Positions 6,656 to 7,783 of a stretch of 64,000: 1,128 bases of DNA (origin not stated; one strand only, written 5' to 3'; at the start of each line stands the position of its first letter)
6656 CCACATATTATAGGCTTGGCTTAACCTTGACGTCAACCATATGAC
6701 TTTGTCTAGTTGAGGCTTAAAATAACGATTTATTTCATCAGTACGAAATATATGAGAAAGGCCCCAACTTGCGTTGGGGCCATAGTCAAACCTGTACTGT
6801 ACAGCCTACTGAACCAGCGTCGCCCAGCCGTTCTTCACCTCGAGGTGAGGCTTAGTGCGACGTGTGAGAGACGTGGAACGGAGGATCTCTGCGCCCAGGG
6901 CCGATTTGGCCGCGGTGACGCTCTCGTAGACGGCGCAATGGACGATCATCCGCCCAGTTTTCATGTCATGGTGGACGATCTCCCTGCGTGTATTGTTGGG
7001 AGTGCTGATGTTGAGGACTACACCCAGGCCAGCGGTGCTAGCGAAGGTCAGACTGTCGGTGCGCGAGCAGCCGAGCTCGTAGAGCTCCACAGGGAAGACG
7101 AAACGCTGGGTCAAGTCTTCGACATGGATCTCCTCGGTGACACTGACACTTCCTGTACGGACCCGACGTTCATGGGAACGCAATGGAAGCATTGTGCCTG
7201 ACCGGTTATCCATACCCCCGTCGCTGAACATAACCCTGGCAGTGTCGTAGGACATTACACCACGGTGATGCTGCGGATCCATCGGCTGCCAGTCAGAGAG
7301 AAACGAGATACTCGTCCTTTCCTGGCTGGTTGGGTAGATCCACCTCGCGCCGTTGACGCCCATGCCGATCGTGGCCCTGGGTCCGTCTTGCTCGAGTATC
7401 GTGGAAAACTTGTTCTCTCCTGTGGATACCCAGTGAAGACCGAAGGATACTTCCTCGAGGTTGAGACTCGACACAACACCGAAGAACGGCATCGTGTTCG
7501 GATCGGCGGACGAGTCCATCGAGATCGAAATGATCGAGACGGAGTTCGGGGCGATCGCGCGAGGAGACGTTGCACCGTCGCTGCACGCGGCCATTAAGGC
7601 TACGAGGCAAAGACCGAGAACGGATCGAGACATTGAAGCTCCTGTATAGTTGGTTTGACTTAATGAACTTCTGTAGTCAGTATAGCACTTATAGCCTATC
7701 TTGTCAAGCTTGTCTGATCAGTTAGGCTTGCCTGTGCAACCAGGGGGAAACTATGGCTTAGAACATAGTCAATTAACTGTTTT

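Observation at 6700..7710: High-GC lipoprotein gene with its own consensus promoter, SD and terminator, wedged between two D,D-carboxypeptidase paralogs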

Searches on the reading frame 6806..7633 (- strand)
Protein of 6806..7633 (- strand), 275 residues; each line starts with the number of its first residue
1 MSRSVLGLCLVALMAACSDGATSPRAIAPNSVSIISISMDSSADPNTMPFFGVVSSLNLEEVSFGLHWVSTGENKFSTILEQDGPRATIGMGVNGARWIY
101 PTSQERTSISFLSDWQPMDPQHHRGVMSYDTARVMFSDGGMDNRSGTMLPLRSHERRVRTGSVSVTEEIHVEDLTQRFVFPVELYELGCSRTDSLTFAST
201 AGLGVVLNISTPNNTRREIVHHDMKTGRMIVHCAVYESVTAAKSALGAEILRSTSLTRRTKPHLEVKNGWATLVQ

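Call 4: search_protein_families(library=pfam, proteins=[window:6806-7633:-], max_evalue=0.1)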
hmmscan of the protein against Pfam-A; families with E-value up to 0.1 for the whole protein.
window:6806-7633:- (275 aa): 0 families

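Call 5: find_homologous_proteins(query=window:6806-7633:-, max_evalue=1)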
Query window:6806-7633:- (275 aa): 1 proteins with E <= 1 among 851 candidates.
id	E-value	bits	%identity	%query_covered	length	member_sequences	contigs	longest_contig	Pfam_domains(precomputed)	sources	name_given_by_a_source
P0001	2.2e-171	586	100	95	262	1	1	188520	-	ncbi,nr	ncbi:hypothetical protein KW790_00750 [Candidatus Parcubacteria bacterium]|nr:hypothetical protein [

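Call 7: find_encoding_contigs(protein=P0001, flank=10000)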
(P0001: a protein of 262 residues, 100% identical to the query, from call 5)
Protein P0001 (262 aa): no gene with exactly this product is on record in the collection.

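Call 12: search_protein_families(library=ncbifam, proteins=[window:6806-7633:-], max_evalue=10)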
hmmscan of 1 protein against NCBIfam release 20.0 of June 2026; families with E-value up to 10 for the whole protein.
window:6806-7633:- (275 aa): 0 families

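Call 14: search_protein_representatives(protein=window:6806-7633:-)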
Query: 275 residues. Proteins with E-value up to 0.001 (for the whole library): 17; up to 1e-10: 5; up to 1e-30: 1. The best 17 are listed.
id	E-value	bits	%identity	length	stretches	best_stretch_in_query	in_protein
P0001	7.1e-172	585.7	100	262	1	14-275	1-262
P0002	4.1e-16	75.3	28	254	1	6-242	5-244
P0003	1.5e-14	70.2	30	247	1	8-248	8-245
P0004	2.0e-13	66.5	29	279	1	3-246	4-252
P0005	2.1e-13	66.4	27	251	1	8-246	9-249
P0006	8.9e-10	54.5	28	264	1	3-248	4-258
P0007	1.7e-09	53.6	29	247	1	77-243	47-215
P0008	3.8e-09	52.5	24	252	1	10-245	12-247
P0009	3.9e-09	52.5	29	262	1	5-247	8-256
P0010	7.3e-07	45.0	26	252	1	10-247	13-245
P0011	8.3e-07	44.8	26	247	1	5-247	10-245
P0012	2.9e-06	43.0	25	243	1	11-247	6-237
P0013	7.7e-06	41.6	26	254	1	7-245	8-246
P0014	8.5e-06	41.5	28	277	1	3-248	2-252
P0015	1.3e-05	40.9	27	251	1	5-206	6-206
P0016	1.3e-05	40.9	26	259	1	5-244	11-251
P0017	3.3e-05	39.6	26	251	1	5-247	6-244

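Call 16: predict_structure(protein=window:6806-7633:-)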
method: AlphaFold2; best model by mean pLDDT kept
length: 275 residues; sequences in the alignment: 1
mean_pLDDT: 30.4   pTM: 0.18
mean pLDDT of the five models: 30.4, 27.4, 27.4, 27.3, 24.7
residues with pLDDT >= 90: 0; 70-90: 0; 50-70: 0; < 50: 275
segments of 3 or more residues with pLDDT < 50: 1-275
pLDDT, mean of each block of 10 residues (from residue 1): 29 27 27 29 35 32 30 38 37 37 31 27 25 32 34 30 25 26 25 26 30 34 33 32 29 27 33 37
secondary structure, 60 per line:
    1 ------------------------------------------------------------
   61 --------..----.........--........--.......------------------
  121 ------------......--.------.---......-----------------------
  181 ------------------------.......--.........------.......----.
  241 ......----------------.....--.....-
elements in order: E75-83 E86-93 E96-102 E133-138 E152-157 E205-211 E214-222 E229-235 H240-246 E263-267 E270-274

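Call 18: find_homologous_proteins(query=A1, max_evalue=0.001)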
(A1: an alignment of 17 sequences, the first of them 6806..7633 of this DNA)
Query A1 (17 sequences) (275 aa, profile of the alignment): 3 proteins with E <= 0.001 among 6712 candidates.
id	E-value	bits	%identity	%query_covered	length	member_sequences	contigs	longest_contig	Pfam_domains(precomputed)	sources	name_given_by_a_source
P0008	1.2e-73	266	23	88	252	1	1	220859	-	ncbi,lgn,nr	ncbi:MAG: hypothetical protein JWN89_134 [Parcubacteria group bacterium]|nr:hypothetical protein [Pa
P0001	1.2e-67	246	100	95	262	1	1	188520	-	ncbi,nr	ncbi:hypothetical protein KW790_00750 [Candidatus Parcubacteria bacterium]|nr:hypothetical protein [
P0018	5.9e-61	224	23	87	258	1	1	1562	-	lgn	-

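Call 20: find_encoding_contigs(protein=P0008, flank=10000)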
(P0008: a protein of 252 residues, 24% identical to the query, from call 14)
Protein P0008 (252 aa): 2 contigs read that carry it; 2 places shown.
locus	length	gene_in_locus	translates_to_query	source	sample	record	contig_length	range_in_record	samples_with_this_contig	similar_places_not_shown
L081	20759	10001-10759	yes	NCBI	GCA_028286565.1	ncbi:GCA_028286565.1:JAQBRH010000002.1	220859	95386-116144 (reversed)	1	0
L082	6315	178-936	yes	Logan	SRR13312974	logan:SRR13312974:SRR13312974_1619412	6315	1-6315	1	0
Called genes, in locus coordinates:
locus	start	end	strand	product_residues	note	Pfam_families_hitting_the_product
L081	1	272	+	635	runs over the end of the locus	PF00012:HSP70, PF06723:MreB_Mbl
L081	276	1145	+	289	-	PF00226:DnaJ, PF01556:DnaJ_C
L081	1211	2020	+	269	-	-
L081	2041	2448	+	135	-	-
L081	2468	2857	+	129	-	PF02675:AdoMet_dc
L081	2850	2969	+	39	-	-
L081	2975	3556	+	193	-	-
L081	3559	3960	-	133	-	PF00856:SET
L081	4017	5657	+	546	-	PF02518:HATPase_c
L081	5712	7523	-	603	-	PF00664:ABC_membrane, PF02463:SMC_N (weak), PF00005:ABC_tran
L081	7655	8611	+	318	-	PF00579:tRNA-synt_1b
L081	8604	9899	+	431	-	PF01336:tRNA_anti-codon, PF00152:tRNA-synt_2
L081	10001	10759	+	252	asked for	-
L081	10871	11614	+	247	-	PF02616:SMC_ScpA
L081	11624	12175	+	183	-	PF04079:SMC_ScpB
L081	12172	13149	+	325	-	PF00768:Peptidase_S11, PF13354:Beta-lactamase2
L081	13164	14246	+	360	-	PF00953:Glycos_transf_4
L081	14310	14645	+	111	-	-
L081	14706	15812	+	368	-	PF01098:FTSW_RODA_SPOVE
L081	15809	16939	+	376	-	PF03033:Glyco_transf_28, PF04101:Glyco_tran_28_C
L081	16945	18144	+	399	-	PF00749:tRNA-synt_1c, PF19269:Anticodon_2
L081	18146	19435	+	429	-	PF01551:Peptidase_M23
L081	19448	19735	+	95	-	-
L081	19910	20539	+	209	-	-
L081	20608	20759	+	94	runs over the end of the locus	-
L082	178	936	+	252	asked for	-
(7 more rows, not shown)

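Call 21: find_encoding_contigs(protein=P0018, flank=10000)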
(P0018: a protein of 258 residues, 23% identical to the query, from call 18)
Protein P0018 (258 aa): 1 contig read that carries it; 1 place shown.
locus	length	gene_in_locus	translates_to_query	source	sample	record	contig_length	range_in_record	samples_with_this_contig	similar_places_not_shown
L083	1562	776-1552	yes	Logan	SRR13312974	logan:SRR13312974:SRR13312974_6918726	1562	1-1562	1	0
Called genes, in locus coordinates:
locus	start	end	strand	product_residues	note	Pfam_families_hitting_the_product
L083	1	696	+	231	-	?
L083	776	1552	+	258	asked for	-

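Call 25: predict_structure(alignment_id=A1)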
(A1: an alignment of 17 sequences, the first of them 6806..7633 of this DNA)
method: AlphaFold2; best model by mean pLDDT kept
length: 275 residues; sequences in the alignment: 17
mean_pLDDT: 81.7   pTM: 0.79
mean pLDDT of the five models: 81.7, 80.9, 80.7, 80.6, 79.4
residues with pLDDT >= 90: 127; 70-90: 82; 50-70: 62; < 50: 4
segments of 3 or more residues with pLDDT < 50: none
pLDDT, mean of each block of 10 residues (from residue 1): 53 53 68 90 89 86 89 65 78 84 76 95 91 94 93 94 92 86 94 95 91 77 91 91 85 64 57 56
secondary structure, 60 per line:
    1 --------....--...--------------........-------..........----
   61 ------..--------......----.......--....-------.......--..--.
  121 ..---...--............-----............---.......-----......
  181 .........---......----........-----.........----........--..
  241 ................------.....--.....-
elements in order: H9-12 E32-39 E47-53 E77-82 E87-93 E96-99 E107-113 E126-128 E131-142 E148-159 E163-169 E175-189 E193-198 E203-210 E216-224 E229-236 H239-256 E263-267 E270-274

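Call 27: find_encoding_contigs(protein=P0002, flank=10000)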
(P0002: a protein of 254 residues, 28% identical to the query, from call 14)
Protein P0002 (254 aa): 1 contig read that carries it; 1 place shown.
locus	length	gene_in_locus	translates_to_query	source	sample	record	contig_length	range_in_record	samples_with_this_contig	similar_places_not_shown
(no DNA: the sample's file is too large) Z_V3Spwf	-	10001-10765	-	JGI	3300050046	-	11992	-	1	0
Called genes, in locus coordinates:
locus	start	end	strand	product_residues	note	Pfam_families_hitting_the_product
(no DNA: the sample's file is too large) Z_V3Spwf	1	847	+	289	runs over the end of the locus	PF00226:DnaJ, PF01556:DnaJ_C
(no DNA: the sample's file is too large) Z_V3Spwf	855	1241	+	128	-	-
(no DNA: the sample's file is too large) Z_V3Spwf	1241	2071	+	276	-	PF10672:Methyltrans_SAM (weak)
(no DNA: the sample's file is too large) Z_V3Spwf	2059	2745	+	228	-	PF01553:Acyltransferase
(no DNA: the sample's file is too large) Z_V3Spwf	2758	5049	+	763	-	PF02771:Acyl-CoA_dh_N, PF00441:Acyl-CoA_dh_1, PF09317:ACDH_C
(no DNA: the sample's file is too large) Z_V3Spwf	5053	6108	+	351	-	PF01073:3Beta_HSD (weak), PF01370:Epimerase, PF07993:NAD_binding_4, PF13460:NAD_binding_10 (faint)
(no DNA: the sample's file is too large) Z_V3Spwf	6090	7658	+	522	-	PF16927:HisKA_7TM, PF02518:HATPase_c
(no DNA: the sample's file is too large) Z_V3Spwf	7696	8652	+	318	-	PF00579:tRNA-synt_1b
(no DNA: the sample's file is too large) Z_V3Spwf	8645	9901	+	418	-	PF01336:tRNA_anti-codon, PF00152:tRNA-synt_2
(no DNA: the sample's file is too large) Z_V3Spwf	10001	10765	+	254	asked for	-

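Call 31: fold_search(model_id=the predicted structure, library=pdb)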
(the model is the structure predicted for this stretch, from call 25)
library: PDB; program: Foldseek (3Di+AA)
matches with E <= 10: 1420; with E <= 0.001: 7
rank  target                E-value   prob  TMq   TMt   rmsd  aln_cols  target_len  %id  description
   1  7p8t                  1.5e-04  0.60  0.15  0.15  16.6       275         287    8  Crystal Structure of leukotoxin LukE from Staphylococcus aureus at 1.5 Angstrom resolution (released 2022-04-06)
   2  7p8u                  2.0e-04  0.84  0.20  0.20  16.4       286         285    9  Crystal Structure of leukotoxin LukE from Staphylococcus aureus in complex with p-cresyl sulfate (released 2022-04-06)
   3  7p8s                  2.5e-04  0.72  0.18  0.17  15.4       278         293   10  Crystal Structure of leukotoxin LukE from Staphylococcus aureus at 1.9 Angstrom resolution (released 2022-04-06)
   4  7p8x_A                3.4e-04  0.85  0.20  0.20  15.3       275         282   10  Crystal Structure of leukotoxin LukE from Staphylococcus aureus in complex with a doubly sulfated CCR2 N-terminal pept (released 2022-04-06)
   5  7p93_A                3.4e-04  0.77  0.19  0.19  15.3       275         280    9  Crystal Structure of leukotoxin LukE from Staphylococcus aureus in complex with a sulfated ACKR1 N-terminal peptide (released 2022-04-06)
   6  3b07_B                5.5e-04  0.35  0.14  0.14  23.3       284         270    8  Crystal structure of octameric pore form of gamma-hemolysin from Staphylococcus aureus (released 2011-10-12)
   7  9gg2_C                6.5e-04  0.90  0.23  0.17  24.9       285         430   10  Structure of IPNV L5 capsid (released 2025-01-08)
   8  3ide_A                1.1e-03  0.72  0.23  0.17  24.1       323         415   10  Structure of IPNV subviral particle (released 2009-12-29)
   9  3mbw_A                1.1e-03  0.35  0.14  0.14  23.8       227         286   11  Crystal structure of the human ephrin A2 LBD and CRD domains in complex with ephrin A1 (released 2010-06-09)
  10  5a3l_C                1.2e-03  0.89  0.24  0.30  13.0       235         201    9  Structure of Cea1A in complex with N-Acetylglucosamine (released 2016-06-29)
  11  4iyc_A                1.2e-03  0.54  0.19  0.18  17.9       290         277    6  Structure of the T244A mutant of the PANTON-VALENTINE LEUCOCIDIN component from STAPHYLOCOCCUS AUREUS (released 2014-01-29)
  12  5a3l_D                1.6e-03  0.93  0.25  0.32  12.9       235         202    9  Structure of Cea1A in complex with N-Acetylglucosamine (released 2016-06-29)
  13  4j0o_C                1.6e-03  0.30  0.14  0.14  18.6       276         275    6  Structure of the Y246A Mutant of the PANTON-VALENTINE LEUCOCIDIN S Component from STAPHYLOCOCCUS AUREUS (released 2014-01-29)
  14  4gwm_A                1.7e-03  0.60  0.21  0.11  20.0       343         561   10  Crystal structure of human promeprin beta (released 2012-09-19)
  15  7t87_B                1.7e-03  0.30  0.15  0.15  17.6       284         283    9  CRYSTAL STRUCTURE OF LEUKOCIDIN AB/CENTYRIN S17/FAB 214F COMPLEX (released 2023-01-11)
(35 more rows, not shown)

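Call 32: find_encoding_contigs(protein=P0004, flank=10000)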
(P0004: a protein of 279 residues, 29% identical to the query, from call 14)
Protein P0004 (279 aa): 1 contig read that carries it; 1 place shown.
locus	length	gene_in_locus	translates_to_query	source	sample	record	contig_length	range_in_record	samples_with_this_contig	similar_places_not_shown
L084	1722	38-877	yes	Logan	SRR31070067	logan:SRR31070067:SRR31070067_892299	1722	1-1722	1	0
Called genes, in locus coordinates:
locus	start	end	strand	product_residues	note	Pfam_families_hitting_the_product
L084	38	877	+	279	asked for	-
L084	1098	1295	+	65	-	PF04070:DUF378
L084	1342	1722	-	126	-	?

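Call 33: find_encoding_contigs(protein=P0003, flank=10000)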
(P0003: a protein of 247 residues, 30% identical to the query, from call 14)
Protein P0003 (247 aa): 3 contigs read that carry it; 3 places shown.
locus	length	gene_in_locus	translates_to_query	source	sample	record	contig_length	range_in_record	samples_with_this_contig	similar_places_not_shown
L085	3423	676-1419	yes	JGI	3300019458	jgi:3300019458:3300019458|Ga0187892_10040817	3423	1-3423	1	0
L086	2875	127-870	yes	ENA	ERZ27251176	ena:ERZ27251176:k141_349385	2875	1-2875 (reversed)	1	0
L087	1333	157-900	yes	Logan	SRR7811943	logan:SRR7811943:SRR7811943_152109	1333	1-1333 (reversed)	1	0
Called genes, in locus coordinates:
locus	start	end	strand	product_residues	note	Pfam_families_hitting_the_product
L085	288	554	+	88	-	-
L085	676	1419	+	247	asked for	-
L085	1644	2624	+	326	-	-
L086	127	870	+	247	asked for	-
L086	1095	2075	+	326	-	-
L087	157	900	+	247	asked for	-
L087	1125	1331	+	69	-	?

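Call 36: list_cluster_members(proteins=[P0002, P0003, P0004, P0005, P0006, P0007, P0009, P0010, P0011, P0012])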
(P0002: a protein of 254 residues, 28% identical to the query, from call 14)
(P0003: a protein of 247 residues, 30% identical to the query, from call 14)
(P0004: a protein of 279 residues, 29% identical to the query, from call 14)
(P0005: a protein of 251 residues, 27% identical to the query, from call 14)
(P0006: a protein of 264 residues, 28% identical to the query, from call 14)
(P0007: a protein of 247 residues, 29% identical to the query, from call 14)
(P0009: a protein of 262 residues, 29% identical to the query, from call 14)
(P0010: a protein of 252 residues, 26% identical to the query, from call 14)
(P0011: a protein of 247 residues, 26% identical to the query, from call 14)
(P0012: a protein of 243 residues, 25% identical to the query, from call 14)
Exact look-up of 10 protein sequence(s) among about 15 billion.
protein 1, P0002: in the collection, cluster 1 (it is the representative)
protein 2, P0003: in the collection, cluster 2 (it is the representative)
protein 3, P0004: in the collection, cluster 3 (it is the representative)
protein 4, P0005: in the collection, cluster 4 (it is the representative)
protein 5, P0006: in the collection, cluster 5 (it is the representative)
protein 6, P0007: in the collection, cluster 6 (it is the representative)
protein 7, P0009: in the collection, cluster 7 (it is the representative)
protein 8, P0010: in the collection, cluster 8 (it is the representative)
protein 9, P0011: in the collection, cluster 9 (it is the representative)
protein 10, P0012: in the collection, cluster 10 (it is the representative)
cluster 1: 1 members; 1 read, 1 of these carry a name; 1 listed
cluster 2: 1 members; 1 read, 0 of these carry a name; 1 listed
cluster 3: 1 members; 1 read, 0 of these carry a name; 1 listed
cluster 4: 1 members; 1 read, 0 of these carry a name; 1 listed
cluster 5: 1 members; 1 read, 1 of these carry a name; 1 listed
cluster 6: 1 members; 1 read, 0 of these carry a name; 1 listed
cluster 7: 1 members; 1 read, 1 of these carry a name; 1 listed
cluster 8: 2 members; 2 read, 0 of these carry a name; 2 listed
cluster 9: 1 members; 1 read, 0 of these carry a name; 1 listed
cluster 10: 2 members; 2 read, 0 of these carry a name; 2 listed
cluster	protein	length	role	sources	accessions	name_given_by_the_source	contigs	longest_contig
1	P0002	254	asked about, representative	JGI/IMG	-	hypothetical protein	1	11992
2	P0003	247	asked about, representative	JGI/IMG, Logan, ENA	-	-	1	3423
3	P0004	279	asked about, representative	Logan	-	-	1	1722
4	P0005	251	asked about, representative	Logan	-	-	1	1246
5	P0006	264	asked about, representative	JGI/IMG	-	hypothetical protein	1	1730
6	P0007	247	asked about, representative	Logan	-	-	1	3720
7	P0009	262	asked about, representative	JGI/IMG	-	hypothetical protein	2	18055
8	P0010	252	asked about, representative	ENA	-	-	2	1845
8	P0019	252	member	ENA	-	-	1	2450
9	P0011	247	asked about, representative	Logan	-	-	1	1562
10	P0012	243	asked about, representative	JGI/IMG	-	-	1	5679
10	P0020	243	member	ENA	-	-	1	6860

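Call 38: find_encoding_contigs(protein=P0009, flank=10000)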
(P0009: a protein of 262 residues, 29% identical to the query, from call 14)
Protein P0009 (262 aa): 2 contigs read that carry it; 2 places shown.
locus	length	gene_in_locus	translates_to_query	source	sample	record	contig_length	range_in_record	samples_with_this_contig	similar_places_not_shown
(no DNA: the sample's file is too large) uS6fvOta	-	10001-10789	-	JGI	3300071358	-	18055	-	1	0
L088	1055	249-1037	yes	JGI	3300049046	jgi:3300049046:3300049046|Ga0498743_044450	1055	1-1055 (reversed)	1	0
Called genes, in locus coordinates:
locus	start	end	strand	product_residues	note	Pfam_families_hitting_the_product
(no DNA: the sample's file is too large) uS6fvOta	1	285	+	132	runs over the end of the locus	PF00380:Ribosomal_S9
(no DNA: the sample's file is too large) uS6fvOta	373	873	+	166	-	-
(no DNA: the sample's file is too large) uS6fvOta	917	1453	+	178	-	PF01025:GrpE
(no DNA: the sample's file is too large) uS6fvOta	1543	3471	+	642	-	PF00012:HSP70, PF06723:MreB_Mbl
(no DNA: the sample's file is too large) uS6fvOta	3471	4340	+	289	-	PF00226:DnaJ, PF01556:DnaJ_C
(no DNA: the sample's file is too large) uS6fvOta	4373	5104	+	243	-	PF13462:Thioredoxin_4, PF01323:DSBA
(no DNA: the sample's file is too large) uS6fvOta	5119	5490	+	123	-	-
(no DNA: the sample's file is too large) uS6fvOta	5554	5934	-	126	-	PF00005:ABC_tran (weak), PF13304:AAA_21 (faint)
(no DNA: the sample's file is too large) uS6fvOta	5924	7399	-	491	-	PF00005:ABC_tran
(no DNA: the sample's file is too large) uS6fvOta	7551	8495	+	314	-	PF00579:tRNA-synt_1b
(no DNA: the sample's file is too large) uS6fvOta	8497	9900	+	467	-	PF01336:tRNA_anti-codon, PF00152:tRNA-synt_2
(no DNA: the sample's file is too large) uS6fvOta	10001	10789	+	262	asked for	-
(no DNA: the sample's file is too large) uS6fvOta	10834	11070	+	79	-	?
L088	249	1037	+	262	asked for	-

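Call 39: find_encoding_contigs(protein=P0012, flank=10000)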
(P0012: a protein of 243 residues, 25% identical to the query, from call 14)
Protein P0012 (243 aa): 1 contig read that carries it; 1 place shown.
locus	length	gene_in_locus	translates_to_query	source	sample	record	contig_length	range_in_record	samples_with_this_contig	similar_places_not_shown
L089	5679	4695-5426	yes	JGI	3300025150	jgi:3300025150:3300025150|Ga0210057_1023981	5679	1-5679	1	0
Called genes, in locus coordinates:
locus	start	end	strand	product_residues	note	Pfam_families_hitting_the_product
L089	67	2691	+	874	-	PF17191:RecG_wedge, PF01336:tRNA_anti-codon, PF00270:DEAD, PF04851:ResIII (weak), PF13366:PDDEXK_3, PF00271:Helicase_C, PF19833:RecG_dom3_C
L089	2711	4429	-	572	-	-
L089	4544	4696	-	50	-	-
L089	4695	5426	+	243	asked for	-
